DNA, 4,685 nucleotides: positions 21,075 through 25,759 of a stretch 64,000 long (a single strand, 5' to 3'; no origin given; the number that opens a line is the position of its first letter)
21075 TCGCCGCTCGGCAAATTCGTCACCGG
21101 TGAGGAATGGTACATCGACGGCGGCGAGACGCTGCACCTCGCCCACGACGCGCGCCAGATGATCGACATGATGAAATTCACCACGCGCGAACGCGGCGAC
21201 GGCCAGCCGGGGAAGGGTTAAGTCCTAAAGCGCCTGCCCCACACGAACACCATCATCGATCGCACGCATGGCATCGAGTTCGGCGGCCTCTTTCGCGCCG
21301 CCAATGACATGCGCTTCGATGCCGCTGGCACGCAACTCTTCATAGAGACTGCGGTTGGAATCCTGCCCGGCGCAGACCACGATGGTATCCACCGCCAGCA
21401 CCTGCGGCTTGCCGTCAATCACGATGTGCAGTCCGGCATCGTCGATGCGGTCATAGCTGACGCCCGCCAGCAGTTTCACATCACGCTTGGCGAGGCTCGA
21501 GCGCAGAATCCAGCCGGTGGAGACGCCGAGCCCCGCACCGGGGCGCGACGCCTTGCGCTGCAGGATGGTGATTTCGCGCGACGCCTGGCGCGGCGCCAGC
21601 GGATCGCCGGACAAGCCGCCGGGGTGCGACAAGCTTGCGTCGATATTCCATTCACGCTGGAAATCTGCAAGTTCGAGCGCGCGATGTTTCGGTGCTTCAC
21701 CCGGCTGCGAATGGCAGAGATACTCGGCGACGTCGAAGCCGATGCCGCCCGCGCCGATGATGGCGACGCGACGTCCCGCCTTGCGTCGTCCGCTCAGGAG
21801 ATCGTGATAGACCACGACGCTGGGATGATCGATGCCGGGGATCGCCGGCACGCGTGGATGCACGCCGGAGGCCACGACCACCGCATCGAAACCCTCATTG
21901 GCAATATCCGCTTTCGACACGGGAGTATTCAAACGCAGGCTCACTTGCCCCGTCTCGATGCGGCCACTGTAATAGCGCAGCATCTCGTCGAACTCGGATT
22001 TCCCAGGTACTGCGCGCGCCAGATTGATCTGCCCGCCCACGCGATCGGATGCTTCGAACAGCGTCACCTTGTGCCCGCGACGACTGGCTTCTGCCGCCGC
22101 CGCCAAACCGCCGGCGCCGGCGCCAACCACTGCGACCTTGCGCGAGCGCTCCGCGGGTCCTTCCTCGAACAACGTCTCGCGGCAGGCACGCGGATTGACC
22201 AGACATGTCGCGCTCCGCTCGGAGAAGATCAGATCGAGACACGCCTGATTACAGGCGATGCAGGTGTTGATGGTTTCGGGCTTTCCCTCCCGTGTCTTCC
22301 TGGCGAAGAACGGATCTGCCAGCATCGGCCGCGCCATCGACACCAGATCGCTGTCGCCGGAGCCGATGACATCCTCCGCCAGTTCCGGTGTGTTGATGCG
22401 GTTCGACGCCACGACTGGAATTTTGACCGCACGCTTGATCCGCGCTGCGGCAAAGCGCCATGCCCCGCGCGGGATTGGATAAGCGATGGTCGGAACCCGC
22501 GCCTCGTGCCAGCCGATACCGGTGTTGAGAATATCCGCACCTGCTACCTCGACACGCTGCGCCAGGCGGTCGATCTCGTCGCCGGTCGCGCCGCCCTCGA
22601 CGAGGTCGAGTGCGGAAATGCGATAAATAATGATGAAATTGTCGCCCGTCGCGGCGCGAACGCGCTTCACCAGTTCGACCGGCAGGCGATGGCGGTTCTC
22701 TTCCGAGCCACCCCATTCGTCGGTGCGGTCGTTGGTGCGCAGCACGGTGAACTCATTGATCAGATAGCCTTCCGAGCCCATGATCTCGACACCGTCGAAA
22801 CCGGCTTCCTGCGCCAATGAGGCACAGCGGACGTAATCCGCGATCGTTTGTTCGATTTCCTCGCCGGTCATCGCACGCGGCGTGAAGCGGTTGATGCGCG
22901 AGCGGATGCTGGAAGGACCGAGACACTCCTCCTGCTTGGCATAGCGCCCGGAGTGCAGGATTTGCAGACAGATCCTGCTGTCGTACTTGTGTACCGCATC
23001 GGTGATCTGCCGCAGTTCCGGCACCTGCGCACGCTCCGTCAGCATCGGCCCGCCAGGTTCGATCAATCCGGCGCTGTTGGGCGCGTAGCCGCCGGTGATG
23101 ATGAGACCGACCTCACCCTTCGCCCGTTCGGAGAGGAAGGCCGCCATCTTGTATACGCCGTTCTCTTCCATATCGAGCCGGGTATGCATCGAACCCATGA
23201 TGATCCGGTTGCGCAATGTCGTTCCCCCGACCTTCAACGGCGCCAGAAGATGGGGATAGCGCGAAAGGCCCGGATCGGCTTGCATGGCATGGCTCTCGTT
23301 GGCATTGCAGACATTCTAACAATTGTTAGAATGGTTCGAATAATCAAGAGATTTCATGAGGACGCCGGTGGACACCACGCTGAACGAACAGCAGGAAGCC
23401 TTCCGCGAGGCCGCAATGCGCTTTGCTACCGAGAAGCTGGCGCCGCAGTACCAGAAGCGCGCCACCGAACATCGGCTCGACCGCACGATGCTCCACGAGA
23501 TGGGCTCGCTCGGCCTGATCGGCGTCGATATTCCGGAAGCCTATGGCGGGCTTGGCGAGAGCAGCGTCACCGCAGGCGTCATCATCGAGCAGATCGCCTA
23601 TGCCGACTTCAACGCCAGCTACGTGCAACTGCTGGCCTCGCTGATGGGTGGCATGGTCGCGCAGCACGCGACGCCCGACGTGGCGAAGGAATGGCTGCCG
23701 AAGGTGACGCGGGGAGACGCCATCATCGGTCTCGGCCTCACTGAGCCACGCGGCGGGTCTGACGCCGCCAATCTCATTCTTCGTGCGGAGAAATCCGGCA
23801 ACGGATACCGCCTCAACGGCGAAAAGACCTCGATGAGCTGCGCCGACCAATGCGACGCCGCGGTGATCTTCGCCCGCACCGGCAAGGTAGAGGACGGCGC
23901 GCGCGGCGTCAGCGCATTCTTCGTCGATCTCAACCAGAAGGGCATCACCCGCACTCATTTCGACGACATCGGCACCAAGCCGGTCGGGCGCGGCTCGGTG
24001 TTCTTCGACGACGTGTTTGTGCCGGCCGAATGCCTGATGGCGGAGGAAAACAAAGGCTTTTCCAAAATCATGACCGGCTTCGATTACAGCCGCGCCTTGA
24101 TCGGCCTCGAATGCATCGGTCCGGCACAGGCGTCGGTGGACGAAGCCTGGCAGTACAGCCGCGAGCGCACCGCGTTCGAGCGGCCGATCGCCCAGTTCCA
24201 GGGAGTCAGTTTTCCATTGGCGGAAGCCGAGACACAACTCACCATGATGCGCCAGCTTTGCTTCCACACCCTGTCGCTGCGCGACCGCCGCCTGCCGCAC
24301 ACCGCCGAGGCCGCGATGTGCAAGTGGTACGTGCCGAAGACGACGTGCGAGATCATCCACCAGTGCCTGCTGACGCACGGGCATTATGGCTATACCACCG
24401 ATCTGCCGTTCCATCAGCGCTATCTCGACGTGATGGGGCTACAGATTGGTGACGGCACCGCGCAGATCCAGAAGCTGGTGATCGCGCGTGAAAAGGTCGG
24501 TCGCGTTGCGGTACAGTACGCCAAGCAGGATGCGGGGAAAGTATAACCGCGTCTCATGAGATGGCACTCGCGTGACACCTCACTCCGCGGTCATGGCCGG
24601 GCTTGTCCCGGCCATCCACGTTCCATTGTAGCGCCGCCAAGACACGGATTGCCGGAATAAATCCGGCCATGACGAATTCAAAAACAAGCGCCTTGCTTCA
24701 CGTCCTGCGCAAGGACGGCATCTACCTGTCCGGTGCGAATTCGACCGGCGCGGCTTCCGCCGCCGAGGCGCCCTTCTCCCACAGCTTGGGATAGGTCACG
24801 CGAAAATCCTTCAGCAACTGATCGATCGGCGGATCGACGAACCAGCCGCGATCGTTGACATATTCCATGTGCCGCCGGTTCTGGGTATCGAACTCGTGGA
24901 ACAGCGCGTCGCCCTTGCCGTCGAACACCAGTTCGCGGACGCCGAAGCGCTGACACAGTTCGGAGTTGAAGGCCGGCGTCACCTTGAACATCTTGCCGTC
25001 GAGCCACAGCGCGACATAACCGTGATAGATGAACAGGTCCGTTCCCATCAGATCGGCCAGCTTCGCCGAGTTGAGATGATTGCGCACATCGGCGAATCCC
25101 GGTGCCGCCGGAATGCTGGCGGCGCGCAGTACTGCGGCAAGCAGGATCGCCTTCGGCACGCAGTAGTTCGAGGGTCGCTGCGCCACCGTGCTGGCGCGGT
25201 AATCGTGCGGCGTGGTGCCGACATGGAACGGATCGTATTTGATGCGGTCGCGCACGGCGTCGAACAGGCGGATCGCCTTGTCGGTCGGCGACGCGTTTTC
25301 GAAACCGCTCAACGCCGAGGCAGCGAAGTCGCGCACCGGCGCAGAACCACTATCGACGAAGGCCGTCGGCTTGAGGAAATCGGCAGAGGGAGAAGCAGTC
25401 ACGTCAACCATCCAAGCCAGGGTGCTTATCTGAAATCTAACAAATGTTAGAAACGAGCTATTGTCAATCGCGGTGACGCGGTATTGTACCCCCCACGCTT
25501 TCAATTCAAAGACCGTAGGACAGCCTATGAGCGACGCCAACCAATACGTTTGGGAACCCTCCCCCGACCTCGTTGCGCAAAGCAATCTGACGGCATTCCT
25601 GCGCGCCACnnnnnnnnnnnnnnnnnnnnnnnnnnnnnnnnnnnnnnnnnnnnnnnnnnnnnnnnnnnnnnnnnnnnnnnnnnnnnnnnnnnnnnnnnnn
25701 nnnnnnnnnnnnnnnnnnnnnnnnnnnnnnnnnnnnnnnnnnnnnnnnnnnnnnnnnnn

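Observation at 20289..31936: Unrecognised 16-bp palindromic operator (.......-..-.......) links at least nine acyl-CoA genes or operons into one apparent regulon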

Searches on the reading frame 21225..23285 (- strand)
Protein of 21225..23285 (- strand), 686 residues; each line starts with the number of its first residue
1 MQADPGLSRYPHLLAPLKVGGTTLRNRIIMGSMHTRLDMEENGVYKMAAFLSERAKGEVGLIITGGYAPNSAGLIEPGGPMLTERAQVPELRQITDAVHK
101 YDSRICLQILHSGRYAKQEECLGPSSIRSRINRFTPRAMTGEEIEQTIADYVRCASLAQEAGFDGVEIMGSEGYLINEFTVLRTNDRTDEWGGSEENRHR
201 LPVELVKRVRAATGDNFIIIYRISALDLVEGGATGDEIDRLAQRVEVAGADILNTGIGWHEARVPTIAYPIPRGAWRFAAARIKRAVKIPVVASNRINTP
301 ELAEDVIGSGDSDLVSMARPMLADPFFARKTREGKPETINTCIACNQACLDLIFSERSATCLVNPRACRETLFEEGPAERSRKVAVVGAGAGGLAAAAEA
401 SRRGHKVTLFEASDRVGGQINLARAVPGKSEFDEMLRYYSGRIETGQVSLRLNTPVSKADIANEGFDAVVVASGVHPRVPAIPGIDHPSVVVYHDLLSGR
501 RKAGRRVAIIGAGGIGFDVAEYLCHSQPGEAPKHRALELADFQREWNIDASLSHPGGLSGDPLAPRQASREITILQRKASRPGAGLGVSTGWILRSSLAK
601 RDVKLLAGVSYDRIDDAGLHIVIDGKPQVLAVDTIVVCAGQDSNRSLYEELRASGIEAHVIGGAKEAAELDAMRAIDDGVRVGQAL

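Call 6: search_protein_families(library=pfam, proteins=[window:21225-23285:-])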
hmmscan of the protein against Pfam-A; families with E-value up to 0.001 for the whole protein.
window:21225-23285:- (686 aa): 13 families
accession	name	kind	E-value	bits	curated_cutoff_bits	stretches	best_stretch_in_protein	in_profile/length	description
PF00724.26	Oxidored_FMN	-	1.7e-86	291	27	1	13-336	2-340/342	NADH:flavin oxidoreductase / NADH oxidase family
PF07992.20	Pyr_redox_2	-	7.1e-26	91.7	26.1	1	383-657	2-250/291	Pyridine nucleotide-disulphide oxidoreductase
PF13450.12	NAD_binding_8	-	1.1e-10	42.1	21.9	1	386-434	1-47/68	NAD(P)-binding Rossmann-like domain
PF12831.13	FAD_oxidored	-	5.9e-08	32.8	27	1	384-420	2-38/416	FAD dependent oxidoreductase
PF01266.30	DAO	-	6.1e-08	33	27.9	1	383-418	1-37/353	FAD dependent oxidoreductase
PF00070.33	Pyr_redox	-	2.9e-07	31.3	22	1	383-417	1-35/82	Pyridine nucleotide-disulphide oxidoreductase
PF00890.30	FAD_binding_2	-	8.6e-07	28.9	20.4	1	384-423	2-41/414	FAD binding domain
PF13738.12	Pyr_redox_3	-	8.6e-07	28.9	30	0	467-524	126-184/305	Pyridine nucleotide-disulphide oxidoreductase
PF01593.30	Amino_oxidase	-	6.6e-06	26.1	19.8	1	392-421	2-31/443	Flavin containing amine oxidoreductase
PF03486.20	HI0933_like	-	7.1e-06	26.1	50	1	383-422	2-41/244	HI0933-like protein Rossmann domain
PF00743.25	FMO-like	-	7.8e-05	21.7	22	0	382-420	2-40/532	Flavin-binding monooxygenase-like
PF01134.28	GIDA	-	0.00021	20.9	22.1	1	383-415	1-34/391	Glucose inhibited division protein A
PF01946.23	Thi4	-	0.00025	20.8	26.2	0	382-420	18-57/235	Thi4 family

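Call 27: search_protein_families(library=ncbifam, proteins=[window:21225-23285:-], max_evalue=1e-40)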
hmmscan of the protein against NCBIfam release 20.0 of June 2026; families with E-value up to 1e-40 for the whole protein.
window:21225-23285:- (686 aa): 7 families
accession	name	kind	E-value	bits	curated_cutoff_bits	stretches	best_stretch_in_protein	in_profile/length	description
TIGR03997.1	mycofact_OYE_2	equivalog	2.2e-127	426.1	793.15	1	12-515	1-513/645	mycofactocin system FadH/OYE family oxidoreductase 2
NF041087.1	bile_acid_BaiCD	equivalog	8.2e-121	404.1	825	1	10-525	1-524/642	bile acid Fe-S flavoenzyme BaiCD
NF045599.1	bili_reduct_long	exception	3.1e-107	359.4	750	1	13-526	1-526/641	bilirubin reductase, long form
NF045592.1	bili_reduct_N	equivalog_domain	6.2e-58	196.7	425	1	13-364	2-363/363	bilirubin reductase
NF010047.0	PRK13523.1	equivalog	2.5e-51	174.7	431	1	13-342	5-331/339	NADPH dehydrogenase NamA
NF006101.0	PRK08255.1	equivalog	7.2e-49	166.6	1078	1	9-328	395-727/768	bifunctional salicylyl-CoA 5-hydroxylase/oxidoreductase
TIGR03996.1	mycofact_OYE_1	hypoth_equivalog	3.7e-44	151.3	627.9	1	17-523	6-519/633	mycofactocin system FadH/OYE family oxidoreductase 1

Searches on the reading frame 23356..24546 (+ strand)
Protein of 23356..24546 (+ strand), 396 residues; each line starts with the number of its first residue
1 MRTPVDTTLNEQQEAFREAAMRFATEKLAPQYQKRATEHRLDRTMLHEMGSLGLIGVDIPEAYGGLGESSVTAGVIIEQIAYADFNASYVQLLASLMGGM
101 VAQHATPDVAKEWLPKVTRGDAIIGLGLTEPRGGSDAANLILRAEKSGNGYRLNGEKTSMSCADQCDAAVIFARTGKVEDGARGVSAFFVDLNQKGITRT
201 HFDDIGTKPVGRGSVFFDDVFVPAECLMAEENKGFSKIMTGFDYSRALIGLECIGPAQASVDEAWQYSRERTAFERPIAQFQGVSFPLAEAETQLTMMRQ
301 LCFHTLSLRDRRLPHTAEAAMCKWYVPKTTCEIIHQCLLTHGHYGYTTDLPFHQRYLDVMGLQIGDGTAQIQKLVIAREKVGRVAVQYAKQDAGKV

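Call 6: search_protein_families(library=pfam, proteins=[window:23356-24546:+])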
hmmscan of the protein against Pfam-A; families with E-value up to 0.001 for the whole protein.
window:23356-24546:+ (396 aa): 4 families
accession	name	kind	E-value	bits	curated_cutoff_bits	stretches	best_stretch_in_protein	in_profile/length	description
PF00441.29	Acyl-CoA_dh_1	-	6.6e-42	143.6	22.4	1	232-379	1-148/150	Acyl-CoA dehydrogenase, C-terminal domain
PF02771.21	Acyl-CoA_dh_N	-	4.2e-25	88.7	22.9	1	10-121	1-113/113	Acyl-CoA dehydrogenase, N-terminal domain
PF02770.24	Acyl-CoA_dh_M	-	1.4e-16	60.9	33.3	1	126-220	2-97/97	Acyl-CoA dehydrogenase, middle domain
PF08028.16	Acyl-CoA_dh_2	-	7.4e-08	33.2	22.7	1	249-356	3-120/134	Acyl-CoA dehydrogenase, C-terminal domain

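Call 19: search_protein_families(library=ncbifam, proteins=[window:23356-24546:+], max_evalue=1e-10)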
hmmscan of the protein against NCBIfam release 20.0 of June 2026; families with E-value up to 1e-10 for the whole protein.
window:23356-24546:+ (396 aa): 17 families
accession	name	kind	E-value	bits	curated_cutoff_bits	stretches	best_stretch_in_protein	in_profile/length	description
TIGR03207.1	cyc_hxne_CoA_dh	equivalog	8.2e-164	544.7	575.35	1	9-380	1-371/372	cyclohexanecarboxyl-CoA dehydrogenase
NF042972.1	AcrlCoAredClosAcrC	equivalog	1.3e-68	231.4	640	1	6-379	2-375/378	acryloyl-CoA reductase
NF045552.1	GlutCoADH_Des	equivalog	2.5e-57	194.8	470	1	8-382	4-381/387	glutaryl-CoA dehydrogenase Acd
NF042439.1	SulpropCoADesulf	equivalog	8.4e-54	182.7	600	1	18-383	2-373/379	3-sulfinopropanoyl-CoA desulfinase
NF043006.1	CyhCrbnylCoADH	equivalog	7.7e-49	166.7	650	1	10-379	5-374/380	cyclohexane-1-carbonyl-CoA dehydrogenase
NF008997.0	PRK12341.1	equivalog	8.9e-49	166.5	537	1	6-379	2-375/382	acyl-CoA dehydrogenase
NF053553.1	prodigi_MBC_PigA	equivalog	2.2e-46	158.7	500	1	6-379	2-378/381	prodigiosin MBC biosynthesis dehydrogenase PigA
NF045652.1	ProlPCPDhRedW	equivalog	2.4e-41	141.8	650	1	12-379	3-372/376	L-prolyl-[peptidyl-carrier protein] dehydrogenase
NF058590.1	AcCoDHFadEBacil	equivalog_domain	2.6e-40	138.5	600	1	8-377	20-407/586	acyl-CoA dehydrogenase FadE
NF002885.1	PRK03354.1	equivalog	6.7e-37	127.4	540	1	6-380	2-373/378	crotonobetainyl-CoA dehydrogenase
TIGR03204.1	pimC_large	equivalog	1e-26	93.8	623.85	1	9-261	4-252/395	pimeloyl-CoA dehydrogenase large subunit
NF052270.1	Staph_DH_FadE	equivalog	1.8e-20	73.1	600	1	108-385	124-398/400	acyl-CoA dehydrogenase FadE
NF007000.1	PRK09463.1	subfamily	9.4e-19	67.2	600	1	7-342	41-394/726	acyl-CoA dehydrogenase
TIGR03203.1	pimD_small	equivalog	1.9e-18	66.8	652.7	1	40-349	37-345/378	pimeloyl-CoA dehydrogenase small subunit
TIGR04022.1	sulfur_SfnB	equivalog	6.6e-17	61.5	430.9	1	10-272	5-258/391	SfnB family sulfur acquisition oxidoreductase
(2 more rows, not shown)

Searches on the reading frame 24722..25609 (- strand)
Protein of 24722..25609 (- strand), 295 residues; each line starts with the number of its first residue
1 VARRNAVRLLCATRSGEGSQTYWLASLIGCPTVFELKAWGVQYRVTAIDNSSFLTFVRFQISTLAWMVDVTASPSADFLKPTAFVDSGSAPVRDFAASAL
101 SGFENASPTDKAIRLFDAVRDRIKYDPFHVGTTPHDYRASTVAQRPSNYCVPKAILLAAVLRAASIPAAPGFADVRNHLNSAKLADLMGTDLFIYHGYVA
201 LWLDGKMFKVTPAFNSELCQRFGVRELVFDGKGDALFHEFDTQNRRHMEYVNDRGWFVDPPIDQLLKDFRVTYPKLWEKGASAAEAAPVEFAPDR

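Call 6: search_protein_families(library=pfam, proteins=[window:24722-25609:-])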
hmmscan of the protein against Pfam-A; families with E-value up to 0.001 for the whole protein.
window:24722-25609:- (295 aa): 1 family
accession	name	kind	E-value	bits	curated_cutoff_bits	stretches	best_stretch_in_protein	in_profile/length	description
PF01841.26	Transglut_core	-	6.5e-09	36.5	23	1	106-205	12-100/108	Transglutaminase-like superfamily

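Call 19: search_protein_families(library=ncbifam, proteins=[window:24722-25609:-], max_evalue=1e-10)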
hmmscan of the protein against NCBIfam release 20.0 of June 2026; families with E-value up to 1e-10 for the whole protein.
window:24722-25609:- (295 aa): 0 families
